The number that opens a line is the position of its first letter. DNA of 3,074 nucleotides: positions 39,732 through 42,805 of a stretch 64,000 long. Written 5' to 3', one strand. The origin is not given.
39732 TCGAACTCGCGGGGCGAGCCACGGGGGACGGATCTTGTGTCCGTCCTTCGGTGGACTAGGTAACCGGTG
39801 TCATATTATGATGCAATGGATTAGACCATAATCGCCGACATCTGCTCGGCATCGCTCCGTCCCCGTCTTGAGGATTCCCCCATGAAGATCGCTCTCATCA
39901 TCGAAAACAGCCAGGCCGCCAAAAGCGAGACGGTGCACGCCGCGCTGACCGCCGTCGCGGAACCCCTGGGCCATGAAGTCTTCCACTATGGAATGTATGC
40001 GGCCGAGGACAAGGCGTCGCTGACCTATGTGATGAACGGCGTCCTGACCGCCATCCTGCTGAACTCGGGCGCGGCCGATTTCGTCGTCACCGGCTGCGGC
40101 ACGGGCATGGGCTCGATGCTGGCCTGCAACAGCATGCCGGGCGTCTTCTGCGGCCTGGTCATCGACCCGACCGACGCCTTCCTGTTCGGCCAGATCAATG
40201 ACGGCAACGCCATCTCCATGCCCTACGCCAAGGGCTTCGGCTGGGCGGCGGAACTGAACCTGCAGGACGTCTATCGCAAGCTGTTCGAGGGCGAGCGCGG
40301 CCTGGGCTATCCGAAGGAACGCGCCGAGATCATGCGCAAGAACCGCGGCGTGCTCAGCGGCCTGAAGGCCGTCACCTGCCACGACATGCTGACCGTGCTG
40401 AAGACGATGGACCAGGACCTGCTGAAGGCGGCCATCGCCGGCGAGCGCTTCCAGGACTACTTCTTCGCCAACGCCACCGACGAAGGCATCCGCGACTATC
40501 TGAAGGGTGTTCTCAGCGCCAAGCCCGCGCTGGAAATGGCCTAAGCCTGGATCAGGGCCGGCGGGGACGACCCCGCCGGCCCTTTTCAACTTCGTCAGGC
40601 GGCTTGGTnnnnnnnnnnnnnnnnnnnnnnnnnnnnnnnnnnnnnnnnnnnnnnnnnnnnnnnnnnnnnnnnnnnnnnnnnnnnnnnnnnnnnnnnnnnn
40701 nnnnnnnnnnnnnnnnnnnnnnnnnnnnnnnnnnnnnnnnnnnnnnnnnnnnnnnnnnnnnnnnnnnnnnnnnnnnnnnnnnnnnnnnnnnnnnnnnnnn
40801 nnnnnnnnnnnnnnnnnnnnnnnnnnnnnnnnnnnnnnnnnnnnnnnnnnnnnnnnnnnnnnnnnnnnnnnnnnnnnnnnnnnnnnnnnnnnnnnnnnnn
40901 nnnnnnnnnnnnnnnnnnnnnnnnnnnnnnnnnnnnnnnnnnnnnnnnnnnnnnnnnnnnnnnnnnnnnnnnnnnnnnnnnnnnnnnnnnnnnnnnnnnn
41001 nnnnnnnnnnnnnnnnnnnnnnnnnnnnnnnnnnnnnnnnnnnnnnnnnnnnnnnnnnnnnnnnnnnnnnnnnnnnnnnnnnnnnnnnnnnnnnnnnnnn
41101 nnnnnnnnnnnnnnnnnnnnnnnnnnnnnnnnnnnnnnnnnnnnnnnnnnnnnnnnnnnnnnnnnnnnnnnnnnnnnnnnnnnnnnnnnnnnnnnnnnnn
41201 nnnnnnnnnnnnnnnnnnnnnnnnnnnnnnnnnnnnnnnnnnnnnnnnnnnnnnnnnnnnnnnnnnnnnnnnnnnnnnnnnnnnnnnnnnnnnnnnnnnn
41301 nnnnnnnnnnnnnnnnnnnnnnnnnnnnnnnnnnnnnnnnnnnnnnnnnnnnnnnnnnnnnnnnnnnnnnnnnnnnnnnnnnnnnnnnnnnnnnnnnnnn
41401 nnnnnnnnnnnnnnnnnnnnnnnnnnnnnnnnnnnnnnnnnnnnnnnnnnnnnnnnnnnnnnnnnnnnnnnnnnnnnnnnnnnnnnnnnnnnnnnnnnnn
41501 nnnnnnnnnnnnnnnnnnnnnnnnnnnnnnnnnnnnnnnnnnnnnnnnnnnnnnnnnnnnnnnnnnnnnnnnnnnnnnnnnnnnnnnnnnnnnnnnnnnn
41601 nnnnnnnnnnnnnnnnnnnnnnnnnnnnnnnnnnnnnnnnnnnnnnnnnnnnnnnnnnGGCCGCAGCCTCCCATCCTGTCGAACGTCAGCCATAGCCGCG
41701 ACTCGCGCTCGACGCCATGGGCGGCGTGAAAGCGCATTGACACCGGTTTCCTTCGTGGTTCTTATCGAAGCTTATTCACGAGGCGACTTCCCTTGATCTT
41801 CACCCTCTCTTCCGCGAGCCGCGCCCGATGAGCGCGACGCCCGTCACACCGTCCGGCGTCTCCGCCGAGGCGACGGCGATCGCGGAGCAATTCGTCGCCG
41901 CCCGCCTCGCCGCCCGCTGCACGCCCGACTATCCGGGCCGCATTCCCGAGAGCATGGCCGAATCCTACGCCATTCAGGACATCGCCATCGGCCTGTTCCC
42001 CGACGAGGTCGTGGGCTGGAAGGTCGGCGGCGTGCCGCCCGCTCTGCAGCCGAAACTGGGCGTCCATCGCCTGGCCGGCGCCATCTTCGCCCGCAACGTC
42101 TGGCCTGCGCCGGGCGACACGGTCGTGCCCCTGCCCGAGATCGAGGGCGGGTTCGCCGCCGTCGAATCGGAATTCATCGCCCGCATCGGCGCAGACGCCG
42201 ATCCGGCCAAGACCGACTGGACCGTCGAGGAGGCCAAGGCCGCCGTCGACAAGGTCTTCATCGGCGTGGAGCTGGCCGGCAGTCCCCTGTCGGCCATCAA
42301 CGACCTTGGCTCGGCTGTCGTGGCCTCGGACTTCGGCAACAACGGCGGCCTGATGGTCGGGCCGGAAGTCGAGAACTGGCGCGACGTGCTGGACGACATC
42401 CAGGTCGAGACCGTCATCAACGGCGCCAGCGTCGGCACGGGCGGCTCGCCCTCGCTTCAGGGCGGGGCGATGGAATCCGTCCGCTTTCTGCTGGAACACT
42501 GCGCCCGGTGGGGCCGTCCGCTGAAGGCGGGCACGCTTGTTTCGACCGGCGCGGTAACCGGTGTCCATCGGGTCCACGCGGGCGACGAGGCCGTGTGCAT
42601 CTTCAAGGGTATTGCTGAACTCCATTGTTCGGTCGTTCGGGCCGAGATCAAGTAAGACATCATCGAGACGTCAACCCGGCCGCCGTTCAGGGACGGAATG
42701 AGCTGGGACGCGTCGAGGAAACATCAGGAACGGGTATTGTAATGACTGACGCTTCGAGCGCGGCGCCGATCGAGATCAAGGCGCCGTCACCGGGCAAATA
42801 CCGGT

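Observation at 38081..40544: KduI and a DhuI-like RpiB-fold isomerase back to back: two non-homologous enzymes for one step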

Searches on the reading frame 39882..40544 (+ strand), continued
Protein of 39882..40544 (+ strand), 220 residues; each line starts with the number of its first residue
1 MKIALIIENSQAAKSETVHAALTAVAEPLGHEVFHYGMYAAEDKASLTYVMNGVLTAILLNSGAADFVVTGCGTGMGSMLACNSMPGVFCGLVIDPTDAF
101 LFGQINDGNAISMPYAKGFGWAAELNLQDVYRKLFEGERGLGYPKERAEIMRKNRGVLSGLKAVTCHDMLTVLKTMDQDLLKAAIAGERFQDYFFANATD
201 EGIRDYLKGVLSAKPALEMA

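Call 52: search_solved_structures(query=window:39882-40544:+, max_evalue=0.00001, show_alignments=5)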
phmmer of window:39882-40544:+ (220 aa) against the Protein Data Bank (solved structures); distinct sequences matched with E-value up to 0.00001: 7.
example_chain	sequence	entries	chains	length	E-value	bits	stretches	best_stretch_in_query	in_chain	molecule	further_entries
3c5y_A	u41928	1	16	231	9.3e-115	384.3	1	1-209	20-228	Ribose/galactose isomerase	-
4u8e_A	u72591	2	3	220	1.2e-86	292.5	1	1-212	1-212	Putative uncharacterized protein gbs1892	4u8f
2ppw_A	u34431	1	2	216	5.9e-75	254.3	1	1-212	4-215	Conserved domain protein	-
3ono_A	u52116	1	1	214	5.7e-67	228.2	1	1-211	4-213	Ribose/Galactose Isomerase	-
3s5p_A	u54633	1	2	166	4.8e-07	32.5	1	27-114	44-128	Ribose 5-phosphate isomerase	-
3he8_A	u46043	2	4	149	1.1e-06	31.3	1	28-139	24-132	Ribose-5-phosphate isomerase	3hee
3ph3_A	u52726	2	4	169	1.6e-06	30.8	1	28-139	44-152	Ribose-5-phosphate isomerase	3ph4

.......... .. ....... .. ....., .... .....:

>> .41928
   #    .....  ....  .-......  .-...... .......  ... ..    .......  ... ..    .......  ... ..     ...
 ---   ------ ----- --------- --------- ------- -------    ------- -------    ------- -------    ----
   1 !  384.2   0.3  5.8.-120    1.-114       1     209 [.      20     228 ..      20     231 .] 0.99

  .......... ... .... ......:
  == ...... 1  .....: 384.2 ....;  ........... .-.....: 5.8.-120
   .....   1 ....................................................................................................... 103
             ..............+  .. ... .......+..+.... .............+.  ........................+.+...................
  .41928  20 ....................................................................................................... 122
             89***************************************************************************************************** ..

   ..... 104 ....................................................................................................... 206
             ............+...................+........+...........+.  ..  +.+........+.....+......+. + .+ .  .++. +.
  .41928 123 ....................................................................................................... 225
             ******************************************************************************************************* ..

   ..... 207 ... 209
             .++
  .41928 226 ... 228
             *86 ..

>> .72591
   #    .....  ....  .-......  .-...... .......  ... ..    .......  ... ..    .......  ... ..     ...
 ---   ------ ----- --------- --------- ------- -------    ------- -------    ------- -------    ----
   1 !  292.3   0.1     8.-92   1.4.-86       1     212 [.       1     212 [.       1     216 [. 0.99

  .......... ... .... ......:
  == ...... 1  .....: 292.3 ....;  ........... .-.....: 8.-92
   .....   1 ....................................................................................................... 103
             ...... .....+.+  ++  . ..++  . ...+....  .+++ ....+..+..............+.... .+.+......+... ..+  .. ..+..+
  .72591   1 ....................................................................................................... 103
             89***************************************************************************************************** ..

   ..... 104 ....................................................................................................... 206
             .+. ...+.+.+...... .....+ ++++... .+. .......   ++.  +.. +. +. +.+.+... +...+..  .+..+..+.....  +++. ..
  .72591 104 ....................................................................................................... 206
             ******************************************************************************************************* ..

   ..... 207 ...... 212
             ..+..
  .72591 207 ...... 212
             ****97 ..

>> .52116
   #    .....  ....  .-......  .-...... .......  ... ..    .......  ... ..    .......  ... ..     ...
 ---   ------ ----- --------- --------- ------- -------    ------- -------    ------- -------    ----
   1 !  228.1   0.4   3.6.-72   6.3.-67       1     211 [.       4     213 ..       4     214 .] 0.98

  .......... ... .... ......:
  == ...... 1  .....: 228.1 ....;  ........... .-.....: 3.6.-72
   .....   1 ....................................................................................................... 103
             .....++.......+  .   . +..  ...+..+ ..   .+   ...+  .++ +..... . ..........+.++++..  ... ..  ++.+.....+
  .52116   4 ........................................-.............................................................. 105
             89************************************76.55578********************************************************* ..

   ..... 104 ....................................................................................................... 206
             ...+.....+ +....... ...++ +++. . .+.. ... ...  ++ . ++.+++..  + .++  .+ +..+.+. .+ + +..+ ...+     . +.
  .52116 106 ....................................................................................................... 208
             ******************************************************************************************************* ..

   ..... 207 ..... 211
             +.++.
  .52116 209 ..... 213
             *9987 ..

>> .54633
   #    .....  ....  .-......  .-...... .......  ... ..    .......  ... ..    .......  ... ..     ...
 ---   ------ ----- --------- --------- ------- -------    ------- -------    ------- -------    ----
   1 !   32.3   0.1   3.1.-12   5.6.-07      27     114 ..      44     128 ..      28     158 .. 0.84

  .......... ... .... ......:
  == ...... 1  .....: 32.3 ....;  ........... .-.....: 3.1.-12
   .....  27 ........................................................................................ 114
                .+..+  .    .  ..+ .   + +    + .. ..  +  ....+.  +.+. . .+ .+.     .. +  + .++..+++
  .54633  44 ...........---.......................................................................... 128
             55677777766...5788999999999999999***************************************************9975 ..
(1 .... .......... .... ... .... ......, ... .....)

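Call 54: find_homologous_proteins(query=window:39882-40544:+, max_evalue=1e-10)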
Query window:39882-40544:+ (220 aa): 7999 proteins with E <= 1e-10 among 8000 candidates; the best 120 are listed.
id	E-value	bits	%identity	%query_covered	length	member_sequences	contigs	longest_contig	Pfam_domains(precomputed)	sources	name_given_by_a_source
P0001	4.4e-138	475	97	100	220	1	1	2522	PF02502.24,PF12408.14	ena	-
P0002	1.4e-137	474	97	100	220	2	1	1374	PF02502.24,PF12408.14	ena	-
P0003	2.5e-137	473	96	100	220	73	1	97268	PF02502.24,PF12408.14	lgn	-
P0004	6.2e-137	472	96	100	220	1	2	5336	PF02502.24,PF12408.14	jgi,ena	jgi:ribose 5-phosphate isomerase RpiB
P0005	1.6e-136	470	95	100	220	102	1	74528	PF02502.24,PF12408.14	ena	-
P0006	2.2e-136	470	96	100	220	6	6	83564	PF02502.24,PF12408.14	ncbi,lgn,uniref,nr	ncbi:MAG: RpiB/LacA/LacB family sugar-phosphate isomerase [Brevundimonas sp.]|uniref:RpiB/LacA/LacB 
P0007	6.5e-136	468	96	100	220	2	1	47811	PF02502.24,PF12408.14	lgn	-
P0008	1.0e-135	468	96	100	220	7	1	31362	PF02502.24,PF12408.14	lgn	-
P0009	7.5e-135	465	95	100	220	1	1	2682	PF02502.24,PF12408.14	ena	-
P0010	4.3e-134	462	95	100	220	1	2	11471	PF02502.24,PF12408.14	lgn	-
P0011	4.4e-134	462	94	100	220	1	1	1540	PF02502.24,PF12408.14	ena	-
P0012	6.8e-134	462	94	100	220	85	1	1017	PF02502.24,PF12408.14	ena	-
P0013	1.2e-133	461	95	100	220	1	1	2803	PF02502.24,PF12408.14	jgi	-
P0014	1.8e-133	460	94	100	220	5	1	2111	PF02502.24,PF12408.14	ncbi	-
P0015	4.2e-133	459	93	100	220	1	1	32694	PF02502.24,PF12408.14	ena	-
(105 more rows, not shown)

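Call 63: search_protein_families(library=pfam, proteins=[L065:15-1127:+, L065:1127-2356:+, L065:2420-5344:-, L065:5474-6856:+, L065:9755-11266:-, L065:12064-13053:+, L065:13370-14890:+, L065:14891-15985:+])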
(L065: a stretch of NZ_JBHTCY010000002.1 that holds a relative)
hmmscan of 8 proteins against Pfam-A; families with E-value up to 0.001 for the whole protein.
L065:15-1127:+ (370 aa): 2 families
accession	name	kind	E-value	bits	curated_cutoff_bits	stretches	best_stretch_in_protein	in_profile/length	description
PF01053.26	Cys_Met_Meta_PP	-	2.1e-136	454.9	27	1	2-356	19-380/381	Cys/Met metabolism PLP-dependent enzyme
PF00155.27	Aminotran_1_2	-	0.00091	18.9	19.7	0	32-138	44-170/361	Aminotransferase class I and II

L065:1127-2356:+ (409 aa): 2 families
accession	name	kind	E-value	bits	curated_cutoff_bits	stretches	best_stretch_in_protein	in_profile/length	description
PF00742.24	Homoserine_dh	-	1.2e-34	120.1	22.9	1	236-404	1-173/173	Homoserine dehydrogenase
PF03447.22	NAD_binding_3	-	8.3e-14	52.7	24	1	119-227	1-115/116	Homoserine dehydrogenase, NAD binding domain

L065:2420-5344:- (974 aa): 2 families
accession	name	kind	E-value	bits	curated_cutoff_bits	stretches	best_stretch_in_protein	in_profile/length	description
PF00593.30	TonB_dep_Rec_b-barrel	-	1.4e-27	98.1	27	1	438-938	9-436/436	TonB dependent receptor-like, beta-barrel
PF07715.20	Plug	-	1.2e-15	58.3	23.9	1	83-192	6-106/107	TonB-dependent Receptor Plug Domain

L065:5474-6856:+ (460 aa): 0 families

L065:9755-11266:- (503 aa): 1 family
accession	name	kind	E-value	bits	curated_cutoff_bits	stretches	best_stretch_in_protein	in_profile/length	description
PF00544.25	Pectate_lyase_4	-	3.6e-05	23.9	24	1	176-314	59-187/211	Pectate lyase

L065:12064-13053:+ (329 aa): 1 family
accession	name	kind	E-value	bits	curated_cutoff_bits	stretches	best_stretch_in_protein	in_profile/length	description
PF03480.18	DctP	-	5.1e-70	236.5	23.4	1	36-312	3-283/286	Bacterial extracellular solute-binding protein, family 7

L065:13370-14890:+ (506 aa): 1 family
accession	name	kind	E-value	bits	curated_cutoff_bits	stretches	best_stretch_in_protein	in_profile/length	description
PF06808.19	DctM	-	4.7e-111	372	23.8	1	87-497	1-413/413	Tripartite ATP-independent periplasmic transporter, DctM component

L065:14891-15985:+ (364 aa): 1 family
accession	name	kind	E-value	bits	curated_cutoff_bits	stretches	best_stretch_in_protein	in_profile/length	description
PF00294.29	PfkB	-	2.3e-18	67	25.8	1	17-344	4-297/302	pfkB family carbohydrate kinase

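Call 64: search_dna_similar(query=window:39882-40544:+, collection=plasmids, mode=protein, max_rows=25, max_evalue=1e-30)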
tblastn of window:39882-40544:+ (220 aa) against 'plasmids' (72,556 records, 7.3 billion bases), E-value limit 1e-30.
Records with a match: 63; places in all: 63; records where one place covers at least 80% of the query: 63.
Best place of each record, by identity: 80-90% 2; 60-80% 12; <60% 49.
By first word of the organism name: Bacillus 18; Rahnella 12; Clostridium 9; Salmonella 5; Vibrio 4; Novosphingobium 3; Klebsiella 3; Croceicoccus 2; Monoglobus 1; Photobacterium 1; and 5 more.
By predicted mobility (MOB-suite, as given by PLSDB): non-mobilizable 53; conjugative 10.
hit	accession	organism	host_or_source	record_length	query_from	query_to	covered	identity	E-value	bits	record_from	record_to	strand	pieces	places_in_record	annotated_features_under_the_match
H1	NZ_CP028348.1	Novosphingobium sp. THN1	cell culture,surface water of Lake Taihu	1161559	1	218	99%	82.1%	1e-117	375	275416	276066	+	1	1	record has no annotation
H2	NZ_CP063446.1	Novosphingobium sp. ES2-1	mixed culture,activated sludge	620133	1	218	99%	82.1%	6e-117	372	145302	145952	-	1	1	RpiB/LacA/LacB family sugar-phosphate isomerase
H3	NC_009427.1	Novosphingobium aromaticivorans DSM 12444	-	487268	1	215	98%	79.5%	5e-113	361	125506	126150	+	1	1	RpiB/LacA/LacB family sugar-phosphate isomerase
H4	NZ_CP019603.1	Croceicoccus marinus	-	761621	1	217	99%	71.0%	1e-100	326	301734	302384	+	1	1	RpiB/LacA/LacB family sugar-phosphate isomerase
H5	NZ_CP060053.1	Croceicoccus marinus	prokaryote,marine sediment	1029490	1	217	99%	70.5%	6e-100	324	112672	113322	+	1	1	none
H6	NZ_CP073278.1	Clostridium butyricum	Homo sapiens,cell culture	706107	1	212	96%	64.2%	2e-92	302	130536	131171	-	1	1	RpiB/LacA/LacB family sugar-phosphate isomerase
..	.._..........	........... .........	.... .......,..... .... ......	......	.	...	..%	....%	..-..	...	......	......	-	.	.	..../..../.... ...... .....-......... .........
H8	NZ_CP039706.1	Clostridium butyricum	Homo sapiens,isolation from The first ...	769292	1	212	96%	64.2%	2e-92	302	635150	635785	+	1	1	RpiB/LacA/LacB family sugar-phosphate isomerase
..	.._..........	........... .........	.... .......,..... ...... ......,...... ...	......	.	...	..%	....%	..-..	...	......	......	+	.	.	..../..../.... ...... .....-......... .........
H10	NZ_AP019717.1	Clostridium butyricum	-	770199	1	212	96%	64.2%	2e-92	302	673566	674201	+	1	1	RpiB/LacA/LacB family sugar-phosphate isomerase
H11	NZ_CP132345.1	Clostridium butyricum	Homo sapiens,Faeces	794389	1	212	96%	64.2%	2e-92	302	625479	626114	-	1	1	RpiB/LacA/LacB family sugar-phosphate isomerase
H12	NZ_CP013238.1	Clostridium butyricum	Microbial isolate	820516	1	212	96%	64.2%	2e-92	302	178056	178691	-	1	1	RpiB/LacA/LacB family sugar-phosphate isomerase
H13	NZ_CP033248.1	Clostridium butyricum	environment swab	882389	1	212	96%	64.2%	2e-92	302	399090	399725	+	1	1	RpiB/LacA/LacB family sugar-phosphate isomerase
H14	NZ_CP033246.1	Clostridium butyricum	Homo sapiens,stool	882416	1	212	96%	64.2%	2e-92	302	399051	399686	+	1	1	RpiB/LacA/LacB family sugar-phosphate isomerase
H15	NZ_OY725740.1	Monoglobus pectinilyticus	-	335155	1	211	96%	58.8%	1e-80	269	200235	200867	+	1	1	RpiB/LacA/LacB family sugar-phosphate isomerase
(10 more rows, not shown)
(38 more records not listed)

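Call 65: get_annotated_region(hit=H3, flank=7000)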
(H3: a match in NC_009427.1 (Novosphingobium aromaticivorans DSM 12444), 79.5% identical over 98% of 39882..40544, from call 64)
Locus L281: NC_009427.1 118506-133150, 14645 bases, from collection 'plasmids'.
description: Novosphingobium aromaticivorans DSM 12444 plasmid pNL2, complete sequence
organism: Novosphingobium aromaticivorans DSM 12444 (NCBI taxid 279238)
taxonomy: Bacteria; Pseudomonadota; Alphaproteobacteria; Sphingomonadales; Sphingomonadaceae; Novosphingobium; Novosphingobium aromaticivorans; Novosphingobium aromaticivorans DSM 12444
host: -; source: -; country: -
typing (MOB-suite, as given by PLSDB): non-mobilizable; replicon rep_cluster_531,rep_cluster_545
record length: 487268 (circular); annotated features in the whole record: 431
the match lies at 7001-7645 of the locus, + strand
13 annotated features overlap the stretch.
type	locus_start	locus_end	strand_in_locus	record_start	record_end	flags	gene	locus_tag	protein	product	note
CDS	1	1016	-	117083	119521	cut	-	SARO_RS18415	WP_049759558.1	TonB-dependent receptor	-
CDS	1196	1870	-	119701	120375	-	-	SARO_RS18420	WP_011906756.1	TetR/AcrR family transcriptional regulator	GO:0006355 - regulation of DNA-templated transcription [Evidence IEA]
CDS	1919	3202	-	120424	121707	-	-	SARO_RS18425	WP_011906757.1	MFS transporter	GO:0055085 - transmembrane transport [Evidence IEA]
CDS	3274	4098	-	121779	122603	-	-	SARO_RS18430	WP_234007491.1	2-keto-4-pentenoate hydratase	-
CDS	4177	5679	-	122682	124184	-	-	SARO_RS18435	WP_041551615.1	altronate dehydratase family protein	-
CDS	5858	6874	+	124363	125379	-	-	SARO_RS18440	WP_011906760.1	LacI family DNA-binding transcriptional regulator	-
CDS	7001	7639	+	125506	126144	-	-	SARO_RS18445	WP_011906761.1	RpiB/LacA/LacB family sugar-phosphate isomerase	-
CDS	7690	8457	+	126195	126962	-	kduD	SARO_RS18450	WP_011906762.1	2-dehydro-3-deoxy-D-gluconate 5-dehydrogenase KduD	GO:0000272 - polysaccharide catabolic process [Evidence IEA]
CDS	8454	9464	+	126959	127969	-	-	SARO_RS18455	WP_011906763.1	sugar kinase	-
CDS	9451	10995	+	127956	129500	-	-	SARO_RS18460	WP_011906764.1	carboxylesterase family protein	-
CDS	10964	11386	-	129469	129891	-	-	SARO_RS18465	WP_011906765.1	cupin domain-containing protein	-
CDS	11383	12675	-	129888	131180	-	-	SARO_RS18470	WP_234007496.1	pectate lyase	-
CDS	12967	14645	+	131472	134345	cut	-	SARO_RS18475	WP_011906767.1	TonB-dependent receptor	GO:0006810 - transport [Evidence IEA]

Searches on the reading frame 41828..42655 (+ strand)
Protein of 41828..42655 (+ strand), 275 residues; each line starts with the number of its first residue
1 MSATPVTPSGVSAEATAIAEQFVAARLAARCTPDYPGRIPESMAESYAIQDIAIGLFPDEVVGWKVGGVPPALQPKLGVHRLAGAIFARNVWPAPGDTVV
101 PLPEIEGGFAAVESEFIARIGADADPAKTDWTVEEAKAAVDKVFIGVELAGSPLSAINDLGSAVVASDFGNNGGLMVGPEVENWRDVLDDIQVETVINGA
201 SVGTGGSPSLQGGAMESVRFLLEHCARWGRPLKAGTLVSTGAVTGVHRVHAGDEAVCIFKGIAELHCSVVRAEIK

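Call 3: search_protein_families(library=pfam, proteins=[window:41828-42655:+])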
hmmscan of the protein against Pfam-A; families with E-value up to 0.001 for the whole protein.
window:41828-42655:+ (275 aa): 1 family
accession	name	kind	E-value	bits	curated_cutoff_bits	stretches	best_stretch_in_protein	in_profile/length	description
PF01557.24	FAA_hydrolase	-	5.6e-08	33.2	23.9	1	95-270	45-214/214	Fumarylacetoacetate (FAA) hydrolase C-terminal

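Call 4: search_protein_families(library=ncbifam, proteins=[window:41828-42655:+])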
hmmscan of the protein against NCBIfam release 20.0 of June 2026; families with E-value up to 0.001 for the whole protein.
window:41828-42655:+ (275 aa): 3 families
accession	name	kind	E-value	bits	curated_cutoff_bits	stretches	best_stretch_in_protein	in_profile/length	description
NF008461.0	PRK11342.1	equivalog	3.3e-13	49.5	350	1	46-270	38-260/269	2-keto-4-pentenoate hydratase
TIGR03218.1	catechol_dmpH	equivalog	3.4e-10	39.7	350.55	1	18-263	13-257/263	2-oxo-3-hexenedioate decarboxylase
TIGR03220.1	catechol_dmpE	equivalog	4.2e-06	26.4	408.8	1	172-264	157-250/255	2-oxopent-4-enoate hydratase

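Call 37: search_protein_families(library=ncbifam, proteins=[window:41828-42655:+], max_evalue=0.00001)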
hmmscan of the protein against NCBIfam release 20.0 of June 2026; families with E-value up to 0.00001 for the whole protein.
window:41828-42655:+ (275 aa): 3 families
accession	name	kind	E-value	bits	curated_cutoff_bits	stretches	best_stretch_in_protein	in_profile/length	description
NF008461.0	PRK11342.1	equivalog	3.3e-13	49.5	350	1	46-270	38-260/269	2-keto-4-pentenoate hydratase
TIGR03218.1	catechol_dmpH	equivalog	3.4e-10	39.7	350.55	1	18-263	13-257/263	2-oxo-3-hexenedioate decarboxylase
TIGR03220.1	catechol_dmpE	equivalog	4.2e-06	26.4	408.8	1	172-264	157-250/255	2-oxopent-4-enoate hydratase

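Call 60: search_solved_structures(query=window:41828-42655:+, max_evalue=0.001)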
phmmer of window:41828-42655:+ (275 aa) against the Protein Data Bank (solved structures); distinct sequences matched with E-value up to 0.001: 3.
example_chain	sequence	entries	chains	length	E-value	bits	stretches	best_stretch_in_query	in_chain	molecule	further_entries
1sv6_A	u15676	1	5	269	1.2e-08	38.1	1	46-265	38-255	2-keto-4-pentenoate hydratase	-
2wqt_A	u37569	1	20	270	1.2e-08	38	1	46-265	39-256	2-KETO-4-PENTENOATE HYDRATASE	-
8ih6_F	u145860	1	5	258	3.2e-05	26.8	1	16-268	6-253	4-oxalocrotonate decarboxylase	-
